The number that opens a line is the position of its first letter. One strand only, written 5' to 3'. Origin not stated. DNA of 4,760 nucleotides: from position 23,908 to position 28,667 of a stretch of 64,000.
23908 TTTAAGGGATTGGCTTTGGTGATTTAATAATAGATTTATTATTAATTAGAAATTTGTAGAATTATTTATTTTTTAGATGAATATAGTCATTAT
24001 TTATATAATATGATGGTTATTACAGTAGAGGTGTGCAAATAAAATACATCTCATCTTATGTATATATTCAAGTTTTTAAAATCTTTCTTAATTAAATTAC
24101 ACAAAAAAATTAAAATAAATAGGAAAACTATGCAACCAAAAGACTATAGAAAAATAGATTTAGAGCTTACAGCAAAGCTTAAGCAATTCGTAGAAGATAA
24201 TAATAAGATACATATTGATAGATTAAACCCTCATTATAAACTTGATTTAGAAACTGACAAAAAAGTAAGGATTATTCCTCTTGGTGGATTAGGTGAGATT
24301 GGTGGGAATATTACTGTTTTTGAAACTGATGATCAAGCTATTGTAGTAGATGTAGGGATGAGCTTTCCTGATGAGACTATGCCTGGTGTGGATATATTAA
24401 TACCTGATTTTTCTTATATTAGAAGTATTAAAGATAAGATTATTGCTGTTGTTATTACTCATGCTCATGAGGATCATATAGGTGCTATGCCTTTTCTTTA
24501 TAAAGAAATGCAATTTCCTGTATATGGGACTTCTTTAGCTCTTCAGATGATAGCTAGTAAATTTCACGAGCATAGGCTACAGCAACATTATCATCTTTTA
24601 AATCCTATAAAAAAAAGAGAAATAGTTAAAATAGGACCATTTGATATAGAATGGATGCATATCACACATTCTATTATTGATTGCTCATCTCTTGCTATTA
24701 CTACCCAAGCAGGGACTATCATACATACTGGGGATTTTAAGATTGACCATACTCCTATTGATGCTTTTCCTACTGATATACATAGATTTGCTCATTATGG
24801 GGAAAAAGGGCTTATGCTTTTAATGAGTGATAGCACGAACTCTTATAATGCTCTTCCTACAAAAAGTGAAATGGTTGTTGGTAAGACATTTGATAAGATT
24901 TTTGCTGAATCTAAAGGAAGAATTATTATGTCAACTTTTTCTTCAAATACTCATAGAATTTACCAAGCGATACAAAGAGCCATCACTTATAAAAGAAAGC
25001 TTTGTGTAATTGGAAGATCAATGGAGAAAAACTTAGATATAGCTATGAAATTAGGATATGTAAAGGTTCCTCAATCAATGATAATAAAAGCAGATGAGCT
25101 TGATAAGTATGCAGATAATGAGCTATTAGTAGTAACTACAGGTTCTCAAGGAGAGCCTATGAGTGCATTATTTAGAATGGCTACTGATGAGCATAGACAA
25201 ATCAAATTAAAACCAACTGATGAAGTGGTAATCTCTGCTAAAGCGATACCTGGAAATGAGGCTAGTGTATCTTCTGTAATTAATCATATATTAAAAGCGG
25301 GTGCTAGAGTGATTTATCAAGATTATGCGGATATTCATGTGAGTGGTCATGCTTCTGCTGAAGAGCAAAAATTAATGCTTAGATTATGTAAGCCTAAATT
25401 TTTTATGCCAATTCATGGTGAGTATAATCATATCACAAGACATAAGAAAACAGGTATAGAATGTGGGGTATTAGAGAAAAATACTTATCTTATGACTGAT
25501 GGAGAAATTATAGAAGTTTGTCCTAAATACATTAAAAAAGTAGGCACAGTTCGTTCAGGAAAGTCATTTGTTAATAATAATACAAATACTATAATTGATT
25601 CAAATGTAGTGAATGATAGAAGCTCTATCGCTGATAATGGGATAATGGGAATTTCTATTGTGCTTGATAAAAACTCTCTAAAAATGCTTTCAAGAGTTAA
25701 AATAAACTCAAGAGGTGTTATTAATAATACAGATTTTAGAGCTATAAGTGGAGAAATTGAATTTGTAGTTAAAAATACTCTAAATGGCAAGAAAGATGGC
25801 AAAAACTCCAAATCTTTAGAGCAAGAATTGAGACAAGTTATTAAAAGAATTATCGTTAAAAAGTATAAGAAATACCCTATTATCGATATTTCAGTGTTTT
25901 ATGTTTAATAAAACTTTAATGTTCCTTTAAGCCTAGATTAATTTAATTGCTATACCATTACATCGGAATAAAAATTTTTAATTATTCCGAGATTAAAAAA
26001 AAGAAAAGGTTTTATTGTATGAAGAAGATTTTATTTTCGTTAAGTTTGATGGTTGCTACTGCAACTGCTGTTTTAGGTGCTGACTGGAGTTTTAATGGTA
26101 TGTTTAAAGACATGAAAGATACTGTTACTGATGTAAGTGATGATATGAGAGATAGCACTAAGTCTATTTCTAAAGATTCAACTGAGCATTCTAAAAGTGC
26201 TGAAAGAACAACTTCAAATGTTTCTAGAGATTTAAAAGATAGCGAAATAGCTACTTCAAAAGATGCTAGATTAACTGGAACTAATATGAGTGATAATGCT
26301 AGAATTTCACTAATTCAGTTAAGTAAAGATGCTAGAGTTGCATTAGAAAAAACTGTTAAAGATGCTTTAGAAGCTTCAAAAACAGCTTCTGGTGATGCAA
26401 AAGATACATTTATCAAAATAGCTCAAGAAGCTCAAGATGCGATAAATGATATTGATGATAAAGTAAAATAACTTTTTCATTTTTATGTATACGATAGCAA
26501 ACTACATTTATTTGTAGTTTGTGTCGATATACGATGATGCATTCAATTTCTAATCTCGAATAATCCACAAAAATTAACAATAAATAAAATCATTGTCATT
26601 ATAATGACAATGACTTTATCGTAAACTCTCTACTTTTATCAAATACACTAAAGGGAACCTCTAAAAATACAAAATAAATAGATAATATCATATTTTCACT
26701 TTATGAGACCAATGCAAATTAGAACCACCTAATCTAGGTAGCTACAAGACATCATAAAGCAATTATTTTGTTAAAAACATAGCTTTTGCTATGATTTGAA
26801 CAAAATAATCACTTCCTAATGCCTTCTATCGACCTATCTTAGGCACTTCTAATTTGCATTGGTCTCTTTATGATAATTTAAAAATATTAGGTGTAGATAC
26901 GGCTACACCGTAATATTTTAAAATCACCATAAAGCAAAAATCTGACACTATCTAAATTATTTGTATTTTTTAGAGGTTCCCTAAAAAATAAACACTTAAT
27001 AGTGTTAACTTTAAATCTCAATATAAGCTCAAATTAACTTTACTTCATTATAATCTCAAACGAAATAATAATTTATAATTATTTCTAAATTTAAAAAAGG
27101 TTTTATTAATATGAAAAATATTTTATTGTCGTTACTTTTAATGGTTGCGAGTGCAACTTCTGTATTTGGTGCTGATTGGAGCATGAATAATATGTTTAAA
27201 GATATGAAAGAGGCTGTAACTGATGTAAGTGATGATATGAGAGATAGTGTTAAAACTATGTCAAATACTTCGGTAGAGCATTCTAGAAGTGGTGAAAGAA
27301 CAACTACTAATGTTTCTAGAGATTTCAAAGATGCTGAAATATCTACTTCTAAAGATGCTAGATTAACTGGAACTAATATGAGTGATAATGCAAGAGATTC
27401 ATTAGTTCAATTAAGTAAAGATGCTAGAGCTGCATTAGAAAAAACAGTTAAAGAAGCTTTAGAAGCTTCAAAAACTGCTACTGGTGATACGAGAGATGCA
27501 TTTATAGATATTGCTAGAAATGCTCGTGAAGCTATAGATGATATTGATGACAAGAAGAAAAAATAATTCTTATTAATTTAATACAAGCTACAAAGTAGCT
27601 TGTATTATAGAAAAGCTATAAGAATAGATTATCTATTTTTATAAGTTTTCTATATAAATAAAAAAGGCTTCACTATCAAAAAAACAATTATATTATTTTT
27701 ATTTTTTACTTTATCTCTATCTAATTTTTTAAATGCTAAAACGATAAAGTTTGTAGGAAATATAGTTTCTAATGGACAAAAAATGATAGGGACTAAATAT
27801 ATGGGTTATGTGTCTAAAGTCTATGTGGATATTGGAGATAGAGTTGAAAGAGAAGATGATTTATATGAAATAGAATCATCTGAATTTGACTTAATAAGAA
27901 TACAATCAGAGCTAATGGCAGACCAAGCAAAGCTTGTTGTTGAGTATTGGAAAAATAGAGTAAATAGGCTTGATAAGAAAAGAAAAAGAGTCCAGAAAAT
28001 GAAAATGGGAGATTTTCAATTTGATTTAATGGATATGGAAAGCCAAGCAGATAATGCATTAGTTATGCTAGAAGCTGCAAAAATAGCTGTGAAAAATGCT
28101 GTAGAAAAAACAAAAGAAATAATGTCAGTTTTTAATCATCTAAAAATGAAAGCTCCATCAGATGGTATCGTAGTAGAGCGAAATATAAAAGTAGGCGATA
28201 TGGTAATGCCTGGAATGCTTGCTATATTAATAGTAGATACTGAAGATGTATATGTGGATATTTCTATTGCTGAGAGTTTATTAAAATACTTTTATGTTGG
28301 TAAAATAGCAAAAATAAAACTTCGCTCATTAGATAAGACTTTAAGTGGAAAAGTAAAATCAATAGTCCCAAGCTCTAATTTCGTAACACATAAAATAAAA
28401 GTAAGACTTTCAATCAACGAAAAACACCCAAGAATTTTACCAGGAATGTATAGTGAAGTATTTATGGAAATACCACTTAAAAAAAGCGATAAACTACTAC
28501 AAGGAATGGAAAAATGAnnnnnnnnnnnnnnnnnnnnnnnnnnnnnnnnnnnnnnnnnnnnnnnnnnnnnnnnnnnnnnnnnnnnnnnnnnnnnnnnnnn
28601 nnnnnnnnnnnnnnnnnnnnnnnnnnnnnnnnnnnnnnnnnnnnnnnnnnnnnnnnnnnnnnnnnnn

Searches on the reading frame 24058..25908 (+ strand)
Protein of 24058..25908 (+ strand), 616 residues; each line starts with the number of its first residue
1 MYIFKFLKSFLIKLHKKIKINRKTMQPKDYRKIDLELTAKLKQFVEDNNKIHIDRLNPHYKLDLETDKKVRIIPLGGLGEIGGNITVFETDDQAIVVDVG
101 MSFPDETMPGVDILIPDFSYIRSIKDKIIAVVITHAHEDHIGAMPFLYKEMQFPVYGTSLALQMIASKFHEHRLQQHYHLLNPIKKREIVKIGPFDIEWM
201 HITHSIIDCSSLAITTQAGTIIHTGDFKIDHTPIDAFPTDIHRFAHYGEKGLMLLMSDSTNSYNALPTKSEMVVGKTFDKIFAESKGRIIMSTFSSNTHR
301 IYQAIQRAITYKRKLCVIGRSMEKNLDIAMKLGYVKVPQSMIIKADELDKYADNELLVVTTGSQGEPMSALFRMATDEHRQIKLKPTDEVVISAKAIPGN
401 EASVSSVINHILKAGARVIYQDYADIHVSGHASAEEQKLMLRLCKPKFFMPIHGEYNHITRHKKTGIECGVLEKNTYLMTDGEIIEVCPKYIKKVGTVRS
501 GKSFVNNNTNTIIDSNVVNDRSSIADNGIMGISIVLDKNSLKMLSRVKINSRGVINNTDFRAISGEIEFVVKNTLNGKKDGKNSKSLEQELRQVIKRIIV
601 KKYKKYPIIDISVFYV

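Call 18: search_protein_families(library=ncbifam, proteins=[window:24058-25908:+])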
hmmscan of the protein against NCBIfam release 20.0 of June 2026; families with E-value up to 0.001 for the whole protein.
window:24058-25908:+ (616 aa): 9 families
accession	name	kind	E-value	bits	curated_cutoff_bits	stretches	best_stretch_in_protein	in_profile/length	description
TIGR00649.1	MG423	subfamily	1.2e-179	598.2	400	1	70-609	1-541/546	RNase J family beta-CASP ribonuclease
NF047419.1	RNase_J1_RnjA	exception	5.8e-170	566.6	820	1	70-609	2-542/549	ribonuclease J1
TIGR03675.1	arCOG00543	equivalog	3.1e-15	55.4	580.2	1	64-163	169-265/631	beta-CASP ribonuclease aCPSF1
NF012229.1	bla_class_B_core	domain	3.2e-06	27.4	100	1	82-199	14-122/139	metallo-beta-lactamase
NF045584.1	cas14_MBL_CASP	equivalog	1.7e-05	23.4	800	1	71-158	2-82/612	type VII CRISPR-associated protein Cas14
NF033088.2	bla_subclass_B1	equivalog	2.9e-05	23.8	200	1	81-169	29-109/217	subclass B1 metallo-beta-lactamase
TIGR03413.1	GSH_gloB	equivalog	4e-05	23.1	200.8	1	120-172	36-84/248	hydroxyacylglutathione hydrolase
NF008887.0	PRK11921.1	equivalog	0.00012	21.1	635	1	126-172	70-117/396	anaerobic nitric oxide reductase flavorubredoxin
NF002553.0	PRK02113.1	equivalog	0.00098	18.6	386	1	116-212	53-154/252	MBL fold metallo-hydrolase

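Call 19: find_related_loci(query=window:24058-25908:+, collection=genome_contigs, flank=10000)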
Query window:24058-25908:+ (616 aa) in genome_contigs; peptide patterns used: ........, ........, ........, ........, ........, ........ (x = any residue, [..] = any of these).
600 stretches matched a pattern (row limit reached: there are more); 597 encode a relative of the query (tblastn E <= 1e-3); the best 80 are kept; 80 distinct loci.
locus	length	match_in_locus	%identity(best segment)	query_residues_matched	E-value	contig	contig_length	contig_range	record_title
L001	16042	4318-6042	59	41-614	0e+0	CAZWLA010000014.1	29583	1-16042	MAG TPA_asm: uncultured Arcobacteraceae bacterium isolate SRP167671_co2_230 genome assembly, contig: NODE_2072_length_29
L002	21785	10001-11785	60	22-614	0e+0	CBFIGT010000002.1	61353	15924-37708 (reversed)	MAG: Arcobacter sp. isolate Co_bin_806_indstr genome assembly, contig: Co_bin_806_indstr_c2, whole genome shotgun sequen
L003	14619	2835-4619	58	21-614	0e+0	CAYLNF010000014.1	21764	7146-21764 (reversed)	MAG TPA_asm: uncultured Sulfurimonas sp. isolate binchicken_co380_20 genome assembly, contig: NODE_1110_length_21764_cov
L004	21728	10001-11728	61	41-614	0e+0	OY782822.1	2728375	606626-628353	MAG: Arcobacteraceae bacterium isolate 75fe3c80-3cc0-4080-9318-41160763da2f genome assembly, chromosome: 1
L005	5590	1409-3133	59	41-614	0e+0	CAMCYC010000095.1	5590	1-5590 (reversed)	MAG: Sulfurimonas crateris isolate MiH-14oct19-12 genome assembly, contig: MiH-14oct19-C33150, whole genome shotgun sequ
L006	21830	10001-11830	59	15-614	0e+0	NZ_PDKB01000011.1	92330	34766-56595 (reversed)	Aliarcobacter vitoriensis strain CECT 9230 NODE_11_length_92330_cov_74.1716, whole genome shotgun sequence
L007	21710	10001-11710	61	48-614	0e+0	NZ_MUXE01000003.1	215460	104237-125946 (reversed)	Arcobacter caeni strain RW17-10 NODE_3_length_215460_cov_46.9737_ID_2053, whole genome shotgun sequence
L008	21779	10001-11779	59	23-614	0e+0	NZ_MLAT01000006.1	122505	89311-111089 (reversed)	Helicobacter sp. 13S00482-2 NODE_6_length_122505_cov_129.85_ID_11, whole genome shotgun sequence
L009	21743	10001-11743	57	21-609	0e+0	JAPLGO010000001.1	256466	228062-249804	MAG: Campylobacterales bacterium isolate LacPavin_0419_WC90_MAG_36_25 LacPavin_0419_WC90_scaffold_34706, whole genome sh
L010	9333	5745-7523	58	22-615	0e+0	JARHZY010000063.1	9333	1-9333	MAG: Helicobacter sp. isolate cluster1_bin.57 k127_560964, whole genome shotgun sequence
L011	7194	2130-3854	58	41-614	0e+0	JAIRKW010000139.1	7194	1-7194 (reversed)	MAG: Campylobacteraceae bacterium isolate Cc175_bin2 k119_601848, whole genome shotgun sequence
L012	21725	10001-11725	58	41-614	0e+0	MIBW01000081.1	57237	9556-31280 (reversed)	MAG: Sulfurimonas sp. GWF2_37_8 gwf2_scaffold_676, whole genome shotgun sequence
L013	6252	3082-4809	58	40-614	0e+0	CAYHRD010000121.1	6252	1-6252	MAG TPA_asm: uncultured Sulfurimonas sp. isolate ERP119705_co14_320 genome assembly, contig: NODE_22158_length_6252_cov_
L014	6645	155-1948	58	22-614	0e+0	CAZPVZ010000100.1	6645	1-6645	MAG TPA_asm: uncultured Campylobacterales bacterium isolate binchicken_co219_395 genome assembly, contig: k141_925193, w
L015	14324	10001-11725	57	41-614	0e+0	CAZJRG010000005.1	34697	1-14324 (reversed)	MAG TPA_asm: uncultured Sulfurimonas sp. isolate binchicken_co79_198 genome assembly, contig: NODE_1193_length_34697_cov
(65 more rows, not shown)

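Call 24: find_homologous_proteins(query=window:24058-25908:+, max_evalue=1e-100)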
Query window:24058-25908:+ (616 aa): 7993 proteins with E <= 1e-100 among 8000 candidates; the best 120 are listed.
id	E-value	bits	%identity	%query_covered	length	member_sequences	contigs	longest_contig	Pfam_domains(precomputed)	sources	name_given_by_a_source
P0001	0.0e+0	1325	100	96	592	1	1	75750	PF17770.8,PF12706.14,PF22505.2,PF23023.2,PF07521.18,PF00753.34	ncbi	-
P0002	0.0e+0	1286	97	96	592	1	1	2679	PF17770.8,PF12706.14,PF22505.2,PF23023.2,PF07521.18,PF00753.34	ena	-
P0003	0.0e+0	1282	96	96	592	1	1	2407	PF17770.8,PF12706.14,PF22505.2,PF23023.2,PF07521.18,PF00753.34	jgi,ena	-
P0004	0.0e+0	1213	89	96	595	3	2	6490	PF17770.8,PF12706.14,PF22505.2,PF23023.2,PF07521.18,PF00753.34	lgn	-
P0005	0.0e+0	1159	84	97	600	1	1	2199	PF17770.8,PF12706.14,PF22505.2,PF23023.2,PF07521.18,PF00753.34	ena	-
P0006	0.0e+0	1158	84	97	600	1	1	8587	PF17770.8,PF12706.14,PF22505.2,PF23023.2,PF07521.18,PF00753.34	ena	-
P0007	2.2e-253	860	63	95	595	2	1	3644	PF17770.8,PF12706.14,PF22505.2,PF23023.2,PF07521.18,PF00753.34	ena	-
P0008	2.5e-251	854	64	94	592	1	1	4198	PF17770.8,PF12706.14,PF22505.2,PF23023.2,PF07521.18,PF00753.34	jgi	-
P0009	1.5e-250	851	62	95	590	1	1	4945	PF17770.8,PF12706.14,PF22505.2,PF23023.2,PF07521.18,PF00753.34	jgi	jgi:ribonuclease J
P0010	7.7e-247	839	64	94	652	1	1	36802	PF17770.8,PF12706.14,PF22505.2,PF23023.2,PF07521.18,PF00753.34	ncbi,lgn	-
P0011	2.3e-246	837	63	94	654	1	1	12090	PF17770.8,PF12706.14,PF22505.2,PF23023.2,PF07521.18,PF00753.34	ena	-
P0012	3.3e-246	837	62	95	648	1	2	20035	PF17770.8,PF12706.14,PF22505.2,PF23023.2,PF05913.17,PF07521.18,PF00753.34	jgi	jgi:ribonuclease J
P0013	6.5e-246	836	64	94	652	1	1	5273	PF17770.8,PF12706.14,PF22505.2,PF23023.2,PF07521.18,PF00753.34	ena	-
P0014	8.7e-246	835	64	92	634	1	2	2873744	PF17770.8,PF12706.14,PF22505.2,PF23023.2,PF07521.18,PF00753.34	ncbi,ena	-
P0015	1.3e-245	835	62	96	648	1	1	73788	PF17770.8,PF12706.14,PF22505.2,PF23023.2,PF07521.18,PF00753.34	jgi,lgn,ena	-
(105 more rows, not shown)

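Call 25: find_encoding_contigs(protein=P0001, flank=10000, max_places=3)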
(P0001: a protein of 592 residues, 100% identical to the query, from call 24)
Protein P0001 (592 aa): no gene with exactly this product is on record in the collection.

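Call 26: find_encoding_contigs(protein=P0004, flank=10000, max_places=4)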
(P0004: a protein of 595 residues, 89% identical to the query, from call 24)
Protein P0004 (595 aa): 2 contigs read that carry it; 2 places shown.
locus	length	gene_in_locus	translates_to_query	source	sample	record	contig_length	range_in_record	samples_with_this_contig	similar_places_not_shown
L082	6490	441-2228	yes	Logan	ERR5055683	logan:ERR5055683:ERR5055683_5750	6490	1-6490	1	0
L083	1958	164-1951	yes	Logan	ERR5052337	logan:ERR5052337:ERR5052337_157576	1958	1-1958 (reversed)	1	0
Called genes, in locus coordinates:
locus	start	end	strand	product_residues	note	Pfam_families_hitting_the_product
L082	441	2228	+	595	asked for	PF00753:Lactamase_B, PF23023:Anti-Pycsar_Apyc1 (faint), PF12706:Lactamase_B_2, PF22505:RNase_J_b_CASP, PF07521:RMMBL (weak), PF17770:RNase_J_C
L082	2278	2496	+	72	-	PF04325:DUF465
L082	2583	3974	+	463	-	PF13424:TPR_12 (faint), PF00515:TPR_1 (faint), PF07719:TPR_2 (faint), PF13181:TPR_8 (faint)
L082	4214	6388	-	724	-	PF00403:HMA, PF00122:E1-E2_ATPase, PF00702:Hydrolase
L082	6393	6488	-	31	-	?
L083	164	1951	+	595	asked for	PF00753:Lactamase_B, PF23023:Anti-Pycsar_Apyc1 (faint), PF12706:Lactamase_B_2, PF22505:RNase_J_b_CASP, PF07521:RMMBL (weak), PF17770:RNase_J_C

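Call 27: find_encoding_contigs(protein=P0006, flank=10000, max_places=4)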
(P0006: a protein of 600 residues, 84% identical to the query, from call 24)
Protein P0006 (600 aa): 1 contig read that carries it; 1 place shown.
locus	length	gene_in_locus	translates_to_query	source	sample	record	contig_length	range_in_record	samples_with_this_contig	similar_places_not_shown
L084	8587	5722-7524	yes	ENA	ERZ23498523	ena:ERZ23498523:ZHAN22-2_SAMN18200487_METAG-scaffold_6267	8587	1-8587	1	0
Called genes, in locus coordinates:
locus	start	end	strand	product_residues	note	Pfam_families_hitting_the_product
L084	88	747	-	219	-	PF14340:DUF4395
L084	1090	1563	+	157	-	PF13404:HTH_AsnC-type, PF13412:HTH_24, PF01037:AsnC_trans_reg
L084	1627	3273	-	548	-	PF00118:Cpn60_TCP1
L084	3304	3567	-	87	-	PF00166:Cpn10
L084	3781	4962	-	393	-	PF00596:Aldolase_II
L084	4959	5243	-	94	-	PF03992:ABM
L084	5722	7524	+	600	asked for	PF00753:Lactamase_B, PF23023:Anti-Pycsar_Apyc1 (weak), PF12706:Lactamase_B_2, PF22505:RNase_J_b_CASP, PF07521:RMMBL (weak), PF17770:RNase_J_C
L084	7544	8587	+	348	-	?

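Call 28: find_encoding_contigs(protein=P0002, flank=10000, max_places=4)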
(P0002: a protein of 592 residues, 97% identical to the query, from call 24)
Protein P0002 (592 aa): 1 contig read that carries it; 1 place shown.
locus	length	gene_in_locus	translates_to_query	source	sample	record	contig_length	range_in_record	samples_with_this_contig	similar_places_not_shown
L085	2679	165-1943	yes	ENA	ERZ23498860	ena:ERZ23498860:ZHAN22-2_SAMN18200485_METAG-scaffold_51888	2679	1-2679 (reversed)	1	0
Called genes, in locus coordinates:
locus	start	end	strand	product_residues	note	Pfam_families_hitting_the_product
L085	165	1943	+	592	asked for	PF00753:Lactamase_B, PF23023:Anti-Pycsar_Apyc1 (faint), PF12706:Lactamase_B_2, PF22505:RNase_J_b_CASP, PF07521:RMMBL, PF17770:RNase_J_C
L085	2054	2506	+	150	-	-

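Call 29: find_encoding_contigs(protein=P0003, flank=10000, max_places=4)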
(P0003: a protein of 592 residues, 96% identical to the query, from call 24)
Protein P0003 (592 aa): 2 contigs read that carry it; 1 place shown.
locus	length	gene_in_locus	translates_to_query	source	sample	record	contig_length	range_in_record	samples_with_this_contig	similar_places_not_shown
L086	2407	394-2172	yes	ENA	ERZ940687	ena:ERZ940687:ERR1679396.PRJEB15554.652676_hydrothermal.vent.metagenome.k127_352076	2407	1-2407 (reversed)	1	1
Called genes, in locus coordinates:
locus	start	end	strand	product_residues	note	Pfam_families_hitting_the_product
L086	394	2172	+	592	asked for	PF00753:Lactamase_B, PF23023:Anti-Pycsar_Apyc1 (faint), PF12706:Lactamase_B_2, PF22505:RNase_J_b_CASP, PF07521:RMMBL, PF17770:RNase_J_C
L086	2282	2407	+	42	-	?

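Call 34: list_cluster_members(proteins=[P0001, P0002, P0006])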
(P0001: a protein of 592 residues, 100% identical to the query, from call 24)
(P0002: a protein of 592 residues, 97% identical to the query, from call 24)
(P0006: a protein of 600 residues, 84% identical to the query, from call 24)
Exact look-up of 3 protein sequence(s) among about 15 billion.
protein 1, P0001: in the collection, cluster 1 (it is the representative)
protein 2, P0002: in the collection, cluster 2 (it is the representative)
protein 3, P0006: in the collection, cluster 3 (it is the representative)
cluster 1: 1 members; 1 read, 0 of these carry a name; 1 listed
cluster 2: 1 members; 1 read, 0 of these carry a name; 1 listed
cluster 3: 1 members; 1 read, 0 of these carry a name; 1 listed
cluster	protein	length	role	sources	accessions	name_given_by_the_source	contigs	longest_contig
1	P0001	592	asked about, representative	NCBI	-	-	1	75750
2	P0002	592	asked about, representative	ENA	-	-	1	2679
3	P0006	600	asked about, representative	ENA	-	-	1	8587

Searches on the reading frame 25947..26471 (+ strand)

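Call 18: search_protein_families(library=ncbifam, proteins=[window:25947-26471:+])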
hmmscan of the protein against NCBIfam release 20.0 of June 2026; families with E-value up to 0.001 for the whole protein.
window:25947-26471:+ (174 aa): 0 families

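Call 33: search_protein_families(library=pfam, proteins=[window:25947-26471:+], max_evalue=0.01)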
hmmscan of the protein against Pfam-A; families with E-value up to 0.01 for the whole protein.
window:25947-26471:+ (174 aa): 1 family
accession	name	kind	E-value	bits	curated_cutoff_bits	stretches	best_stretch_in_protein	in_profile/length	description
PF12732.12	YtxH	-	0.0017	19.2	37.5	0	34-95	8-69/71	YtxH-like protein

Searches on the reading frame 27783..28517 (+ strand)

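Call 33: search_protein_families(library=pfam, proteins=[window:27783-28517:+], max_evalue=0.01)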
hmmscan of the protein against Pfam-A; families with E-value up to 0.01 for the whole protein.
window:27783-28517:+ (244 aa): 4 families
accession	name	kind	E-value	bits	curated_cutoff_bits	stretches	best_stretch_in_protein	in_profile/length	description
PF16576.10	HlyD_D23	-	4.2e-28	98.5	30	1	2-223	22-213/214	Barrel-sandwich domain of CusB or HlyD membrane-fusion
PF13437.12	HlyD_3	-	4e-14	53.7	22.2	1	122-221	2-106/106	HlyD family secretion protein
PF00364.28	Biotin_lipoyl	-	0.0016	18.6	22.1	0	1-32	7-38/73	Biotin-requiring enzyme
PF00924.24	MS_channel_2nd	-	0.0067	17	20.2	0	129-205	12-63/68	Mechanosensitive ion channel, beta-domain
